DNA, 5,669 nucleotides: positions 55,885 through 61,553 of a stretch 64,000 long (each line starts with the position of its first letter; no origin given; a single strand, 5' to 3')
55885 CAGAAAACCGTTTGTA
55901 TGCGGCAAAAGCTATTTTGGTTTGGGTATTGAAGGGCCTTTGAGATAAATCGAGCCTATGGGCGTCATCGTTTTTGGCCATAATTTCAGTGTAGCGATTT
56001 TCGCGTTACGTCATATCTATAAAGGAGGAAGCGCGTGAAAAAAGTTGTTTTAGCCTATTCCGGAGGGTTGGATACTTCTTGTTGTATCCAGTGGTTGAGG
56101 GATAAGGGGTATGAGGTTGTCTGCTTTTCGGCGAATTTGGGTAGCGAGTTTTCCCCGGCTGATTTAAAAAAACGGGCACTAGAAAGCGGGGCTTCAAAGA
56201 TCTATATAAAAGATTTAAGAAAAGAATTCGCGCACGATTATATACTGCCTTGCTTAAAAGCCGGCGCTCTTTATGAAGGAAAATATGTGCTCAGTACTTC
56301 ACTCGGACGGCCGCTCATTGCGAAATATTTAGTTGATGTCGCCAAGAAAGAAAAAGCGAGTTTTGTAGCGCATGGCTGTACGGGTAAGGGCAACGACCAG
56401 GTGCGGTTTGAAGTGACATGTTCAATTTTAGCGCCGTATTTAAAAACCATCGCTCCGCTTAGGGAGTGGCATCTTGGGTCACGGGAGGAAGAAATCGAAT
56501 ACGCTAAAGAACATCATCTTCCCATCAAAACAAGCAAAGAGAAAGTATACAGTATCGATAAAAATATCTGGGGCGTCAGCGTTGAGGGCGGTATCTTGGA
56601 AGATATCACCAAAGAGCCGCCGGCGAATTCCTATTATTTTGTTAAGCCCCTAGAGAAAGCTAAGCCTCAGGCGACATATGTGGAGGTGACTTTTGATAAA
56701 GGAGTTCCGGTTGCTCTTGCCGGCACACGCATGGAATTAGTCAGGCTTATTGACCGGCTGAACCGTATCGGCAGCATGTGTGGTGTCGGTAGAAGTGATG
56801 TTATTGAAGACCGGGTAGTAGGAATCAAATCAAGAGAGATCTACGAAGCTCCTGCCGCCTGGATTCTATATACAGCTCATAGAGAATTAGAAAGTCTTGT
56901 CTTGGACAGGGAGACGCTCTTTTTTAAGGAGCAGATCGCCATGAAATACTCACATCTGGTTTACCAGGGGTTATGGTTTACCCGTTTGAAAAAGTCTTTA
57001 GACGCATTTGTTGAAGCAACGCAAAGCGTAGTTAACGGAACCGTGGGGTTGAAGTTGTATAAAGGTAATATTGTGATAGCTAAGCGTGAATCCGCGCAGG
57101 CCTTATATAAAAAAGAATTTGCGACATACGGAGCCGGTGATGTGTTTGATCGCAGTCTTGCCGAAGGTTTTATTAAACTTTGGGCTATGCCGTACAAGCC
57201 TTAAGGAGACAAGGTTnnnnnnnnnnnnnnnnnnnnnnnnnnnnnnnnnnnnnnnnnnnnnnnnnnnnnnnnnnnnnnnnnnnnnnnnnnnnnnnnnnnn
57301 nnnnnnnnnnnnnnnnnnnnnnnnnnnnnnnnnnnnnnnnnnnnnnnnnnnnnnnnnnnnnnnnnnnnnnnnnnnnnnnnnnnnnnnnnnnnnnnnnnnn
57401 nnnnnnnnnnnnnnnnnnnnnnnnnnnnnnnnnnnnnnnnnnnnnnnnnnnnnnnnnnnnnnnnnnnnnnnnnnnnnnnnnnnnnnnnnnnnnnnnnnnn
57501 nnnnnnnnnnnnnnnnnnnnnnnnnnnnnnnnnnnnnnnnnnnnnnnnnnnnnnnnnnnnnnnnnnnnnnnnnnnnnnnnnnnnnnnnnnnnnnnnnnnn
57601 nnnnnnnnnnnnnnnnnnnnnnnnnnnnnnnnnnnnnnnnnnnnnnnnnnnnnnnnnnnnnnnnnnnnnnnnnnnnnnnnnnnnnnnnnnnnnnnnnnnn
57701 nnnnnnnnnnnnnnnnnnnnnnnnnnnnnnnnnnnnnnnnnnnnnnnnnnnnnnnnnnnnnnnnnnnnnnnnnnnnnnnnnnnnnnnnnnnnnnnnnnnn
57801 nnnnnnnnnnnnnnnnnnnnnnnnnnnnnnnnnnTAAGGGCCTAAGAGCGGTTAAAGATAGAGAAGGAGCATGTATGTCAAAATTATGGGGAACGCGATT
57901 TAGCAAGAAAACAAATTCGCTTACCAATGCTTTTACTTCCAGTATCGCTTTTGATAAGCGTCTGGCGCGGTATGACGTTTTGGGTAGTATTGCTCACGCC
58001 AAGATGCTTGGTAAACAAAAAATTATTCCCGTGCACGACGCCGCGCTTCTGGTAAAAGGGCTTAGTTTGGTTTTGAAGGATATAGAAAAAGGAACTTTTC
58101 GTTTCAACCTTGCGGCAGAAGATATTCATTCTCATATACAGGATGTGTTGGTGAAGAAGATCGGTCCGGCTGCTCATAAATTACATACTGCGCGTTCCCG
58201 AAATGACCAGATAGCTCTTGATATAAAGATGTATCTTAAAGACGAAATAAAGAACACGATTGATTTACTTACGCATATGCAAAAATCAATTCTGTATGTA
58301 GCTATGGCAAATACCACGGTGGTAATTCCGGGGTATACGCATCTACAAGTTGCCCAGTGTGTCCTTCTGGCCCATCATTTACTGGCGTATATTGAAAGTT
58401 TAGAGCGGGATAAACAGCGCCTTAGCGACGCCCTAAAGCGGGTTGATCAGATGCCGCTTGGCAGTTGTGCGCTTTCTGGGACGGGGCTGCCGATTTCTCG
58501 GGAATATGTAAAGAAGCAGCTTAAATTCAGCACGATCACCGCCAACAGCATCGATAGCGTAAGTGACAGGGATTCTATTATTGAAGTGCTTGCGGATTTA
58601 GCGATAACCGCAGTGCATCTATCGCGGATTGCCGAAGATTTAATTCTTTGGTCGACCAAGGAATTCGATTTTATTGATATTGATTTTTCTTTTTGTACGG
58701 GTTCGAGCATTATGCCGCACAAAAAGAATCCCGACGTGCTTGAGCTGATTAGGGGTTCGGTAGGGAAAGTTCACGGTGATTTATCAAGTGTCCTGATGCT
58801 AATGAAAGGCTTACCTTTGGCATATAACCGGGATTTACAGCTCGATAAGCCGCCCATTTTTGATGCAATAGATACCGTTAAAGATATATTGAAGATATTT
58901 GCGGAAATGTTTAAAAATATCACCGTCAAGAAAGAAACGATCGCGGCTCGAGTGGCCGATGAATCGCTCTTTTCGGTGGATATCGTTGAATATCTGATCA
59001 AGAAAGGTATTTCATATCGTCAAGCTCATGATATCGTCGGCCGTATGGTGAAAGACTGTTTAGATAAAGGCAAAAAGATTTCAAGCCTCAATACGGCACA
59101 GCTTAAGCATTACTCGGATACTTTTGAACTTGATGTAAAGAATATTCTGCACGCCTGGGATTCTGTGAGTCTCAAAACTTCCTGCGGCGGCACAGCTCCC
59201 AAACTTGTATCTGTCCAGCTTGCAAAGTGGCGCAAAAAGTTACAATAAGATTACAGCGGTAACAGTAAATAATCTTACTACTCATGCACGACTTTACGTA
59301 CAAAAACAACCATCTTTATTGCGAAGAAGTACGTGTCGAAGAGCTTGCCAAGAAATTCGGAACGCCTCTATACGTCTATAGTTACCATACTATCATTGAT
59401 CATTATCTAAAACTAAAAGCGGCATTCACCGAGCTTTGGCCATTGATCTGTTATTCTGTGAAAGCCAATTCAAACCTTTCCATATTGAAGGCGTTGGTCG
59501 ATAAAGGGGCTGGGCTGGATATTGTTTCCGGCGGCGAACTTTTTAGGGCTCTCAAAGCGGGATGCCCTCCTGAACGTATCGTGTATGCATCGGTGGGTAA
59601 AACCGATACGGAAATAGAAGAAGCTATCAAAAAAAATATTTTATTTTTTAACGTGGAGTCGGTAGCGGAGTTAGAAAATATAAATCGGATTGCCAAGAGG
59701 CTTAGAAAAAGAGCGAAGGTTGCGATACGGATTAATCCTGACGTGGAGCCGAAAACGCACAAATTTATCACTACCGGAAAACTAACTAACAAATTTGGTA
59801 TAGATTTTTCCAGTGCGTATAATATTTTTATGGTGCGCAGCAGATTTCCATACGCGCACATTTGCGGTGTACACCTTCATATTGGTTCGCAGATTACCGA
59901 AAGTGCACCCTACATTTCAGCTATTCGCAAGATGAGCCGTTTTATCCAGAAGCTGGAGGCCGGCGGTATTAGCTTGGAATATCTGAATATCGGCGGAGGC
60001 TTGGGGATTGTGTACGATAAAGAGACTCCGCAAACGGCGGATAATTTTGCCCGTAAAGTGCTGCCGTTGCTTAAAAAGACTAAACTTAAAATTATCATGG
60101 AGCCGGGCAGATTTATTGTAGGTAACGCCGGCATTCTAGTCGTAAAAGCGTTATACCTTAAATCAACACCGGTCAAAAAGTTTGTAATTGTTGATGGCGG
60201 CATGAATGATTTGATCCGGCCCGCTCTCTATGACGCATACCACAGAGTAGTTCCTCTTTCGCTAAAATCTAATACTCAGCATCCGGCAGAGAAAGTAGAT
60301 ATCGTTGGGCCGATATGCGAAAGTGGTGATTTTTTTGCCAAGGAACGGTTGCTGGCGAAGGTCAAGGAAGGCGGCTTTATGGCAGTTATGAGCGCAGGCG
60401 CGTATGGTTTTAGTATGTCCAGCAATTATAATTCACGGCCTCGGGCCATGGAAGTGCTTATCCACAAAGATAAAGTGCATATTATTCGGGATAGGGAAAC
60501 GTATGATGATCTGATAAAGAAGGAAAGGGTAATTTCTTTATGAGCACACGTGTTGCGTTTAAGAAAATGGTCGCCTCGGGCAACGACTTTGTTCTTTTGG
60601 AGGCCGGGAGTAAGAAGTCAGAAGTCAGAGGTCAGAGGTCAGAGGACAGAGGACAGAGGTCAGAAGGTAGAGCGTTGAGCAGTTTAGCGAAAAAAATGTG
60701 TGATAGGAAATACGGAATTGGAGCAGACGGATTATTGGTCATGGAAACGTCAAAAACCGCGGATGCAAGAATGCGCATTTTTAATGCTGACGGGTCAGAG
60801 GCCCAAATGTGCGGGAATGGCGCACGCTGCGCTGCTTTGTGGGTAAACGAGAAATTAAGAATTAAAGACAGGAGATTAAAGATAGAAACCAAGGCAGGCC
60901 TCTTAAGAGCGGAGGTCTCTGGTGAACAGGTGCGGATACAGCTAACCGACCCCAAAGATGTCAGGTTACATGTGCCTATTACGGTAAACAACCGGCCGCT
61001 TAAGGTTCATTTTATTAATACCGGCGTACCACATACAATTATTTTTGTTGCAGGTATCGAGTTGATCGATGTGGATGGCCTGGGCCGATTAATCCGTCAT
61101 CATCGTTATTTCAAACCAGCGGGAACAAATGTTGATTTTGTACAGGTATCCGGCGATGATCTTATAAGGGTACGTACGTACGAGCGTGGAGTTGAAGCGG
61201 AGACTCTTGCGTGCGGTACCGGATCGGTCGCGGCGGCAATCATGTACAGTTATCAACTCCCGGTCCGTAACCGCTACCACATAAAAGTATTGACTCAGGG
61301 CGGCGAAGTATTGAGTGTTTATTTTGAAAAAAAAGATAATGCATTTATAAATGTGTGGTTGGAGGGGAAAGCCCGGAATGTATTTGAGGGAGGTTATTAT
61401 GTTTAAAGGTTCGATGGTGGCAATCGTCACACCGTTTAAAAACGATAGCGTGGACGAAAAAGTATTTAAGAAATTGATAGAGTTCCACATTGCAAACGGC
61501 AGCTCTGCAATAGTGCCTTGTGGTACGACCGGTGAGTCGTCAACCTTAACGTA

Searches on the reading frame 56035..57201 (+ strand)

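Call 75: search_protein_families(library=pfam, proteins=[window:56035-57201:+], max_evalue=0.001)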
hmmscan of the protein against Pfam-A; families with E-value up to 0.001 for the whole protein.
window:56035-57201:+ (389 aa): 2 families
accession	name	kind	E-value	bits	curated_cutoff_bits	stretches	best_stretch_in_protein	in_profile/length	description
PF20979.2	Arginosuc_syn_C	-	4.7e-80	268.7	27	1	172-388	1-217/219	Arginosuccinate synthase C-terminal domain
PF00764.25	Arginosuc_synth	-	5.6e-63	212.2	27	1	3-163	1-162/162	Arginosuccinate synthase N-terminal HUP domain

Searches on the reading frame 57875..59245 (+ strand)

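Call 18: search_protein_families(library=pfam, proteins=[window:57875-59245:+])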
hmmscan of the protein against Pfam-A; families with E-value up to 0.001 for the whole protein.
window:57875-59245:+ (457 aa): 2 families
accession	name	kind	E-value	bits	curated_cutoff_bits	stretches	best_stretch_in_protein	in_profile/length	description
PF00206.25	Lyase_1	-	2.4e-65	221.4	27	1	8-301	2-312/312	Lyase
PF14698.11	ASL_C2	-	2.7e-16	60.2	27.3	1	369-431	6-68/69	Argininosuccinate lyase C-terminal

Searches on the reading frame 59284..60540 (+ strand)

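Call 75: search_protein_families(library=pfam, proteins=[window:59284-60540:+], max_evalue=0.001)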
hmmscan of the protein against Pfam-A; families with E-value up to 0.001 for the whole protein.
window:59284-60540:+ (419 aa): 2 families
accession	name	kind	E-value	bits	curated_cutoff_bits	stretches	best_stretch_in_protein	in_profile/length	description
PF02784.22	Orn_Arg_deC_N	-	3.3e-60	204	23.4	1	37-280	4-247/247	Pyridoxal-dependent decarboxylase, pyridoxal binding domain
PF00278.28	Orn_DAP_Arg_deC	-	9e-27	93.6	23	1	30-372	2-95/95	Pyridoxal-dependent decarboxylase, C-terminal sheet domain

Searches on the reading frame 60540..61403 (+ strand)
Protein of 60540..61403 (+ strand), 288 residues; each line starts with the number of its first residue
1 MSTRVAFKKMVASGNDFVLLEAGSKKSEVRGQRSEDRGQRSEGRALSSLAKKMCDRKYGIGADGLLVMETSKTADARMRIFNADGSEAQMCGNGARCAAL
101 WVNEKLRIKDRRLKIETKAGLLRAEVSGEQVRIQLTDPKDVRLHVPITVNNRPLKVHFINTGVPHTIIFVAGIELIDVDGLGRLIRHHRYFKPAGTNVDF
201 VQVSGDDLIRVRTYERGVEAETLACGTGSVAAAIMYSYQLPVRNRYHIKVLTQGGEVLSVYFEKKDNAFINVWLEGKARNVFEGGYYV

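Call 75: search_protein_families(library=pfam, proteins=[window:60540-61403:+], max_evalue=0.001)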
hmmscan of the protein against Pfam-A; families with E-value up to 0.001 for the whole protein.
window:60540-61403:+ (288 aa): 2 families
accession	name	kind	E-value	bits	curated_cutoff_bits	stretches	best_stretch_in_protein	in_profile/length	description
PF01678.24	DAP_epimerase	-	4e-47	159.7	34.7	2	9-133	3-113/121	Diaminopimelate epimerase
PF02567.21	PhzC-PhzF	-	0.00033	20.7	27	0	67-134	44-114/281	Phenazine biosynthesis-like protein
